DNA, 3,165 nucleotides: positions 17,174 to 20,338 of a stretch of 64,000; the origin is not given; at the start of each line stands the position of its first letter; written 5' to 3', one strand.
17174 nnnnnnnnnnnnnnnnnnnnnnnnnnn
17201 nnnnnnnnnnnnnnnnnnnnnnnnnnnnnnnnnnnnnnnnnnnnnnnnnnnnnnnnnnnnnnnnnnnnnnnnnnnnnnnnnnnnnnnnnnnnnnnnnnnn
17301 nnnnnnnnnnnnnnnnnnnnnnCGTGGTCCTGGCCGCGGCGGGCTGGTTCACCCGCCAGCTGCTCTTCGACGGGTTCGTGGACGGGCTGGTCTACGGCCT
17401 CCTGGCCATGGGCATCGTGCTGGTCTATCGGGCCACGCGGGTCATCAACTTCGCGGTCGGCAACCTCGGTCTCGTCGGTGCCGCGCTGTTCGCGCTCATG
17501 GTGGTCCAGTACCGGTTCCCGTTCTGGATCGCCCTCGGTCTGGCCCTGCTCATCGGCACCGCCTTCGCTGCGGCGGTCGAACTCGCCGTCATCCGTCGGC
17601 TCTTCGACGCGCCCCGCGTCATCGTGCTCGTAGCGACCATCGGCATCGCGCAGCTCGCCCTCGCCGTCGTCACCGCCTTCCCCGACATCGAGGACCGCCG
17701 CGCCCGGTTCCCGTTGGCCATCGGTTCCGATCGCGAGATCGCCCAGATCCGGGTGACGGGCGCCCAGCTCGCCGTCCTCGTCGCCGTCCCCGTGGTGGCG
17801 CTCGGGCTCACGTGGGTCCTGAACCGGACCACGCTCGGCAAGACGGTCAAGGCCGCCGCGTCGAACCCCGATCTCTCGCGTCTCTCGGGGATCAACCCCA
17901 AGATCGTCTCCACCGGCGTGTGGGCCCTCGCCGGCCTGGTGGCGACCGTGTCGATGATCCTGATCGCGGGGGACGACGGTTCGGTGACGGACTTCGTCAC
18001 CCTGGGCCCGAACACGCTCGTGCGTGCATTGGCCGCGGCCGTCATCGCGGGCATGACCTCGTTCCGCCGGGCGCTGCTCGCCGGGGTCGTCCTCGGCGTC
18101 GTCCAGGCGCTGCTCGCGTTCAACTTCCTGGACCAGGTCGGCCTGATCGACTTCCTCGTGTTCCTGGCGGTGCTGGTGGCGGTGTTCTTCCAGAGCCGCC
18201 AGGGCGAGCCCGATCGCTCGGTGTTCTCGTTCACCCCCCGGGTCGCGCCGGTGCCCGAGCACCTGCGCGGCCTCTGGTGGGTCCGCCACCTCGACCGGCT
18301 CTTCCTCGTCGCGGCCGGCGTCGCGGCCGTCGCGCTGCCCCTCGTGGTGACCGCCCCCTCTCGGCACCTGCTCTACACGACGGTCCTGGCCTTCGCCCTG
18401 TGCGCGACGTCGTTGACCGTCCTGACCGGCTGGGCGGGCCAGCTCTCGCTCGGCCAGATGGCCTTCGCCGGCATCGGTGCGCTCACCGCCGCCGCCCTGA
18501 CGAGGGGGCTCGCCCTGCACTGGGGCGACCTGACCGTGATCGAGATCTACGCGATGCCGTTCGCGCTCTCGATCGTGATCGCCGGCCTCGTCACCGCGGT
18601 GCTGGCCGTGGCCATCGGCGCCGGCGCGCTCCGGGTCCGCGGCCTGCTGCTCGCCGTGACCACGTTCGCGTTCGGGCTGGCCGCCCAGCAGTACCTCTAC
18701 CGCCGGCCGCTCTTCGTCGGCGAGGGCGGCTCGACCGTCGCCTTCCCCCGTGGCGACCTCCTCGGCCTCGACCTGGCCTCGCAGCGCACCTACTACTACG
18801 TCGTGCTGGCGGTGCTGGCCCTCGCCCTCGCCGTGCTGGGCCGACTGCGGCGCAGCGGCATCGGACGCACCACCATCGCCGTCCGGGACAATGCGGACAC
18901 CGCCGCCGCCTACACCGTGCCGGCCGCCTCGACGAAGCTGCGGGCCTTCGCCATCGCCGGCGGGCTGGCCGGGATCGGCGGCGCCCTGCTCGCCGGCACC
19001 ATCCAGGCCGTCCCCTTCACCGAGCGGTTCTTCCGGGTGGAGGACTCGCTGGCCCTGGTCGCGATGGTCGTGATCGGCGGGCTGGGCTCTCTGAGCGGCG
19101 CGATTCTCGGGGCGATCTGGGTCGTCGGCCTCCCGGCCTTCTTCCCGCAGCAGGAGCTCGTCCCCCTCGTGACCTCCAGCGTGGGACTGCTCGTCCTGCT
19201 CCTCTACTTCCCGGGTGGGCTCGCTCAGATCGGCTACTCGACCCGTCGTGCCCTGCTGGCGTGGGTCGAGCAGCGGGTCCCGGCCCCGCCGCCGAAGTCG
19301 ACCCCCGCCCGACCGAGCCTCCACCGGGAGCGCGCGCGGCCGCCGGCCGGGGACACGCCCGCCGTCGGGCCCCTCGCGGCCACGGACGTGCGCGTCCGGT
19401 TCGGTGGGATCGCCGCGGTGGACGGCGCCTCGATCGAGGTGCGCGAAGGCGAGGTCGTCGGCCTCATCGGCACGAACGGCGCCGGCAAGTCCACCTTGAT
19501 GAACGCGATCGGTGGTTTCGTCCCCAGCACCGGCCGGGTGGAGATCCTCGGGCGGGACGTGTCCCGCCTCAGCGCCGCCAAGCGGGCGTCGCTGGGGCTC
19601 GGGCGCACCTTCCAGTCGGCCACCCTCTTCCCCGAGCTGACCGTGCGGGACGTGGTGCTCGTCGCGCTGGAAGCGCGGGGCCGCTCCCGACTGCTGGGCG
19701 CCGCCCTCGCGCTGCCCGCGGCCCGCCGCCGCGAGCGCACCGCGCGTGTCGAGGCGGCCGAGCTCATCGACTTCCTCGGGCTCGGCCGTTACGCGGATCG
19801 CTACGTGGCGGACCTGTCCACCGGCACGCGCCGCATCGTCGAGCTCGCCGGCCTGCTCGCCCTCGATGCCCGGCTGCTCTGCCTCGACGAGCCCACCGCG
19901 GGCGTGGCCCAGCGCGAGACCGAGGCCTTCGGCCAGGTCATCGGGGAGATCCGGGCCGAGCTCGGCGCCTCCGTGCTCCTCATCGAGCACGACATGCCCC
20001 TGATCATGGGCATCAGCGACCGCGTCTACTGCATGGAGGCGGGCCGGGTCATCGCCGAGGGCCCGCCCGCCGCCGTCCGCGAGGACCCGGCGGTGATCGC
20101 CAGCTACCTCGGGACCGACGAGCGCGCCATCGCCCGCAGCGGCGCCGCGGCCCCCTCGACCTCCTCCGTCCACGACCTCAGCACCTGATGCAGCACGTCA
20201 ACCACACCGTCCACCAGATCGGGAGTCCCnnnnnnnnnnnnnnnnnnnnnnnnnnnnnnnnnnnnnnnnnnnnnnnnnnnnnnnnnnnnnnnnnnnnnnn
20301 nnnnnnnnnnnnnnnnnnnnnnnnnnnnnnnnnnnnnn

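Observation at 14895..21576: Hybrid transporter: MFS domain fused to a LivF ATPase, plus a LivH::LivM::LivG single-chain partner and a binding protein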

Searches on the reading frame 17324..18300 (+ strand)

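Call 11: search_protein_families(library=ncbifam, proteins=[window:17324-18300:+], max_evalue=0.01)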
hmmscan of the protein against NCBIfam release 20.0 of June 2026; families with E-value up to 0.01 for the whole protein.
window:17324-18300:+ (325 aa): 8 families
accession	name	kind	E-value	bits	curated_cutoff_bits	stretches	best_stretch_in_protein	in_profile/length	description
TIGR03409.1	urea_trans_UrtB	equivalog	4.4e-21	75.8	250.3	1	13-285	3-278/291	urea ABC transporter permease subunit UrtB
NF008011.0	PRK10740.1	equivalog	5.6e-14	52.5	379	1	11-284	9-292/308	high-affinity branched-chain amino acid ABC transporter permease LivH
TIGR03622.1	urea_t_UrtB_arc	equivalog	8.7e-10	38.3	374.25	1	18-285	7-269/284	urea ABC transporter, permease protein UrtB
NF007014.0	PRK09478.1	equivalog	1.7e-09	37.4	386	1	138-270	172-300/336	galactose/methyl galactoside ABC transporter permease MglC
NF007067.0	PRK09512.1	equivalog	9.5e-08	31.6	398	1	8-271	40-290/321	ribose ABC transporter permease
NF040906.3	GguB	equivalog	2e-05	24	450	1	150-261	226-341/375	multiple monosaccharide ABC transporter permease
NF008630.0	PRK11618.1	equivalog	0.00027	20.3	363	1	7-263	29-282/331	galactofuranose ABC transporter, permease protein YjfF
NF008441.0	PRK11285.1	equivalog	0.0059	15.7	378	0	25-280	67-312/333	L-arabinose ABC transporter permease AraH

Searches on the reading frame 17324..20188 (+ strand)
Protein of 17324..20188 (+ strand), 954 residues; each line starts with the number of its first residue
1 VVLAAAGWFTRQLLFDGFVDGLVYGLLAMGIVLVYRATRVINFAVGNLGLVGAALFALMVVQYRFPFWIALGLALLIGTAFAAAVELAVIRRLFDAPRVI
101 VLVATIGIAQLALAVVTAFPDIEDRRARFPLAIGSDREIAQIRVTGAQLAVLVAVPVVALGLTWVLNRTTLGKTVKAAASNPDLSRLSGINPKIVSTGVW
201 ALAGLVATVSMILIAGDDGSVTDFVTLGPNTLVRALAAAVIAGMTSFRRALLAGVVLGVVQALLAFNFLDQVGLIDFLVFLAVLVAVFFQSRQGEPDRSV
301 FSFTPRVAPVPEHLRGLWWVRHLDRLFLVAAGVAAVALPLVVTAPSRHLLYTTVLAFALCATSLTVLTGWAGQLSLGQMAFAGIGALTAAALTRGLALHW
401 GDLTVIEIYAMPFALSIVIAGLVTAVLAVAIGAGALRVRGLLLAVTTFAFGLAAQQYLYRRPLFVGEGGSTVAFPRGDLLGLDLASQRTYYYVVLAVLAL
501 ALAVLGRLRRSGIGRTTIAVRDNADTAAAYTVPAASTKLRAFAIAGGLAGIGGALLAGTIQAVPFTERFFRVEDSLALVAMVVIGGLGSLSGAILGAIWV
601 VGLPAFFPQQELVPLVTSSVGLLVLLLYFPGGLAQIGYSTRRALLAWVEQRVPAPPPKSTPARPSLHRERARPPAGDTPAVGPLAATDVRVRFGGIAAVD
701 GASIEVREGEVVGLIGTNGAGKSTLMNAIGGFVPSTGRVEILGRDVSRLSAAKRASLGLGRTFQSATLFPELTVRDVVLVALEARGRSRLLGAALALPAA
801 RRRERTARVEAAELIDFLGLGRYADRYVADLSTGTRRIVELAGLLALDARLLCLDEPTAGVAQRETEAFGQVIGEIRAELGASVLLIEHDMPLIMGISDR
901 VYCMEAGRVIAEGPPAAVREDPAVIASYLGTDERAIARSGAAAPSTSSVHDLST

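Call 3: search_protein_families(library=pfam, proteins=[window:17324-20188:+], max_evalue=0.01)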
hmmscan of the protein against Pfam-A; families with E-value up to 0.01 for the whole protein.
window:17324-20188:+ (954 aa): 5 families
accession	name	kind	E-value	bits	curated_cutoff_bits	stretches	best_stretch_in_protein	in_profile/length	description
PF02653.21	BPD_transp_2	-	2.1e-52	178.4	26.8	2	352-608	7-247/269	Branched-chain amino acid transport system / permease component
PF00005.33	ABC_tran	-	4.7e-27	95.7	25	1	700-859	2-137/137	ABC transporter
PF12399.14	BCA_ABC_TP_C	-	6.6e-11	42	25.5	1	908-933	1-26/27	Branched-chain amino acid ATP-binding cassette transporter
PF13304.12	AAA_21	-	5.5e-07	30.4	27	1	817-873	224-283/304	AAA domain, putative AbiEii toxin, Type IV TA system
PF13555.12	AAA_29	-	0.00056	20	27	1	700-729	13-42/61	P-loop containing region of AAA domain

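Call 4: search_protein_families(library=ncbifam, proteins=[window:17324-20188:+], max_evalue=0.01)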
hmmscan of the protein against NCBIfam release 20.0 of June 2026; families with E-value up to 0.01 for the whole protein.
window:17324-20188:+ (954 aa): 194 families (the best 25 are shown)
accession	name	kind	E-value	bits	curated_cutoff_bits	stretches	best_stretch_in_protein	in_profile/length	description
NF008449.1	PRK11300.1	equivalog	1.7e-64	217.5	362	1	685-931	7-254/255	high-affinity branched-chain amino acid ABC transporter ATP-binding protein LivG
TIGR03411.1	urea_trans_UrtD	equivalog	5.6e-52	176.8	304.1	1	684-931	3-242/242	urea ABC transporter ATP-binding protein UrtD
TIGR04406.1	LPS_export_lptB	equivalog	6.5e-40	136.9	240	1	684-932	2-236/239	LPS export ABC transporter ATP-binding protein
TIGR00968.1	3a0106s01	subfamily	4.7e-34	117.9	342.75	1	687-930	4-232/237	sulfate ABC transporter ATP-binding protein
TIGR03265.1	PhnT2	equivalog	8.8e-34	117.3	457.7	1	684-930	5-236/353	putative 2-aminoethylphosphonate ABC transporter ATP-binding protein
TIGR01188.1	drrA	subfamily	1.8e-33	116.1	312.45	1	692-919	2-212/302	daunorubicin resistance ABC transporter, ATP-binding protein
TIGR03410.1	urea_trans_UrtE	equivalog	6.8e-33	114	285.8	1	685-920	2-221/230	urea ABC transporter ATP-binding subunit UrtE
NF008442.0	PRK11288.1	equivalog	5.6e-32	110.7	689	1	684-916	8-228/504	L-arabinose ABC transporter ATP-binding protein AraG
NF007253.0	PRK09700.1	equivalog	7.2e-31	107.3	772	1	689-921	11-235/510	D-allose ABC transporter ATP-binding protein AlsA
NF008030.0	PRK10762.1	equivalog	1.2e-30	106.8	745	1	687-922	8-232/501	ribose ABC transporter ATP-binding protein RbsA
TIGR04521.1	ECF_ATPase_2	equivalog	2.9e-30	105.3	330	1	697-924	19-238/279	energy-coupling factor transporter ATPase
NF010068.0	PRK13548.1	equivalog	8e-30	103.8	261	1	684-924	6-236/261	heme ABC transporter ATP-binding protein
TIGR03258.1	PhnT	equivalog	1.4e-29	103.2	499.15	1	684-932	9-243/359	2-aminoethylphosphonate ABC transport system ATP-binding subunit PhnT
NF047930.1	ABC_ATP_B6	equivalog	2.3e-29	102.4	670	1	687-918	6-223/510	putative B6 ABC transporter ATP-binding protein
NF041861.1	YtfR_transport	equivalog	3.8e-29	101.5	850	1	684-931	2-236/492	galactofuranose ABC transporter, ATP-binding protein YtfR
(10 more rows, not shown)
